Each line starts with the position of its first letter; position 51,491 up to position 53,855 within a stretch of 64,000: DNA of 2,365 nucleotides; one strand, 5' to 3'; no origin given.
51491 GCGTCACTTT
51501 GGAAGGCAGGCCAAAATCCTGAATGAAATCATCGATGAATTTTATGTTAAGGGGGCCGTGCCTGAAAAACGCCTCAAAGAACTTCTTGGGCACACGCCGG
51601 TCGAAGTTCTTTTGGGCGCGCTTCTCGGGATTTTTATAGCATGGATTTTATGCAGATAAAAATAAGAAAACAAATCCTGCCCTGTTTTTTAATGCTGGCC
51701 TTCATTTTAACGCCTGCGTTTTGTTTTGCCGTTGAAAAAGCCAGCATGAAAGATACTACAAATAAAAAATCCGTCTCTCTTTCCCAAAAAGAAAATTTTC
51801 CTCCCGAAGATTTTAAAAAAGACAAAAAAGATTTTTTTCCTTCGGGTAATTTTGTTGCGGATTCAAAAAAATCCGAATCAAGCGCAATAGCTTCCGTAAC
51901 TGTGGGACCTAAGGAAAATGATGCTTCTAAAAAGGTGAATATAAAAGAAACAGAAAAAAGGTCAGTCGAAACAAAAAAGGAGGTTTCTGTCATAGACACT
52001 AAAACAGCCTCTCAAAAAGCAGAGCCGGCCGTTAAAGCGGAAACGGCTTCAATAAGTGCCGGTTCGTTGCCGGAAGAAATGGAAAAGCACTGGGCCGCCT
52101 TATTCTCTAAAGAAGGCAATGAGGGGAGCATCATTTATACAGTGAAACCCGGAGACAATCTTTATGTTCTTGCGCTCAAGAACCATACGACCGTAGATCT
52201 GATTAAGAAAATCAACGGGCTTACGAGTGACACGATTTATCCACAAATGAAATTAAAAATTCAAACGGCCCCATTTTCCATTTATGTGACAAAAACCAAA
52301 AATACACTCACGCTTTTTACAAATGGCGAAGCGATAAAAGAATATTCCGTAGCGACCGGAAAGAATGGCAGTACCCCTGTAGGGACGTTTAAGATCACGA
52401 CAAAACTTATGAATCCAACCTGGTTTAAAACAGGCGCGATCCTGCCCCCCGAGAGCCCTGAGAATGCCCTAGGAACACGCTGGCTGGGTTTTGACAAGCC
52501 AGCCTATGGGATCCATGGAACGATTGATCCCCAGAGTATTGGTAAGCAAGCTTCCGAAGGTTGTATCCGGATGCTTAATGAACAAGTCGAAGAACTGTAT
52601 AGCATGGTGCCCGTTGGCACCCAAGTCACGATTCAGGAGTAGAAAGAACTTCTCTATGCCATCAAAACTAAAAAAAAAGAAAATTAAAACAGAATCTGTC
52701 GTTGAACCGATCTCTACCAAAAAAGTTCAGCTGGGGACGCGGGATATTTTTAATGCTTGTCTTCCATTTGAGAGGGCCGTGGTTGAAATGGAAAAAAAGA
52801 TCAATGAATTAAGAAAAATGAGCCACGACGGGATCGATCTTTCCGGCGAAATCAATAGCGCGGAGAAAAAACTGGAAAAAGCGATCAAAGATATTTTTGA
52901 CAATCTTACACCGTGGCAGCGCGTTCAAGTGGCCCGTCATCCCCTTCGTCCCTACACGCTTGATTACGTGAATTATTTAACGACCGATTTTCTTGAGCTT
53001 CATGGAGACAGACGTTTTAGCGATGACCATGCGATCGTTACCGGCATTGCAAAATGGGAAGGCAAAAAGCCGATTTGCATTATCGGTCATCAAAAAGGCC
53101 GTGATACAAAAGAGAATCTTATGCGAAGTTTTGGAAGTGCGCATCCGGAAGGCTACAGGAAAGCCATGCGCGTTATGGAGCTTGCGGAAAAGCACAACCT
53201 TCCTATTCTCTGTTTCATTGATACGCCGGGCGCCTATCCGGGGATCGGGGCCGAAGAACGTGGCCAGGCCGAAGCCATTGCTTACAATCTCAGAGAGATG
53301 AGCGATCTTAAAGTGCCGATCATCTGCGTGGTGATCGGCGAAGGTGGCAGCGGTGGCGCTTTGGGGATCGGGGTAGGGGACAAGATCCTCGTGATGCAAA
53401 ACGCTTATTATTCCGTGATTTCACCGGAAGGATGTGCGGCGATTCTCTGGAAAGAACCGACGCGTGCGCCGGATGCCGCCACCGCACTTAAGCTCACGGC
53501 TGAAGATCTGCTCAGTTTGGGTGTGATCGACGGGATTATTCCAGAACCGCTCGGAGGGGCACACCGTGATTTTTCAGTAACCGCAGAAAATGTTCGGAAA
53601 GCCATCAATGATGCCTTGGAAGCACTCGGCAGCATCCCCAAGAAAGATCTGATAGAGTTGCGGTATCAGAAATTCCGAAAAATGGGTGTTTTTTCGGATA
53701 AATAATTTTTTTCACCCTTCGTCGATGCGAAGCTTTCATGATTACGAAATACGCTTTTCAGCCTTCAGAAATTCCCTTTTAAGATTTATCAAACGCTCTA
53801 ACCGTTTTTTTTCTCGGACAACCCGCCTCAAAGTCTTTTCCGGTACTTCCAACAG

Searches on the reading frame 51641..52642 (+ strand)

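Call 69: search_protein_families(library=pfam, proteins=[window:51641-52642:+], max_evalue=0.00001)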
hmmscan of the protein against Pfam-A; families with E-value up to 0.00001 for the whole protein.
window:51641-52642:+ (333 aa): 2 families
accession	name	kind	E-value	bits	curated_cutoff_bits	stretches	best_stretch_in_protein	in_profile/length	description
PF03734.19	YkuD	-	2e-25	90.5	23.4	1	214-331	4-146/146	L,D-transpeptidase catalytic domain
PF01476.26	LysM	-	5.5e-12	45.9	20.9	1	166-207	1-42/43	LysM domain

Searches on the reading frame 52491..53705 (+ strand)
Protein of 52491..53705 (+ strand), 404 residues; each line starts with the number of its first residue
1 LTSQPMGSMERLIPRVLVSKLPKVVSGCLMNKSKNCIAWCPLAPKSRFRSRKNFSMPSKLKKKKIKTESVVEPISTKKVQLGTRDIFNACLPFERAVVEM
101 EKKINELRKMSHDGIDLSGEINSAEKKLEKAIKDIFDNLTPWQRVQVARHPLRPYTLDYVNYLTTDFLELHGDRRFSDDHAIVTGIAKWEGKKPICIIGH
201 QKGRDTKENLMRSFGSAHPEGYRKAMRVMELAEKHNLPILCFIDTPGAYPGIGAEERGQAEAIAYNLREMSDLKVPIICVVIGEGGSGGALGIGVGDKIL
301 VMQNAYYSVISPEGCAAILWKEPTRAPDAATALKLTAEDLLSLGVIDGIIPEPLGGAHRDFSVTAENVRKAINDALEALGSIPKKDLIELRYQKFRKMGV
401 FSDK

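Call 69: search_protein_families(library=pfam, proteins=[window:52491-53705:+], max_evalue=0.00001)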
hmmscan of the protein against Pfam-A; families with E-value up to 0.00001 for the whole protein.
window:52491-53705:+ (404 aa): 2 families
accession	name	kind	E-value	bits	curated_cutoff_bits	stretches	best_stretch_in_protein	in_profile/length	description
PF03255.19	ACCA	-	3e-143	477.1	23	1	91-399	2-310/310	Acetyl co-enzyme A carboxylase carboxyltransferase-like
PF01039.27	Carboxyl_trans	-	3.7e-17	62.5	22.3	1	181-325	283-422/493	Carboxyl transferase domain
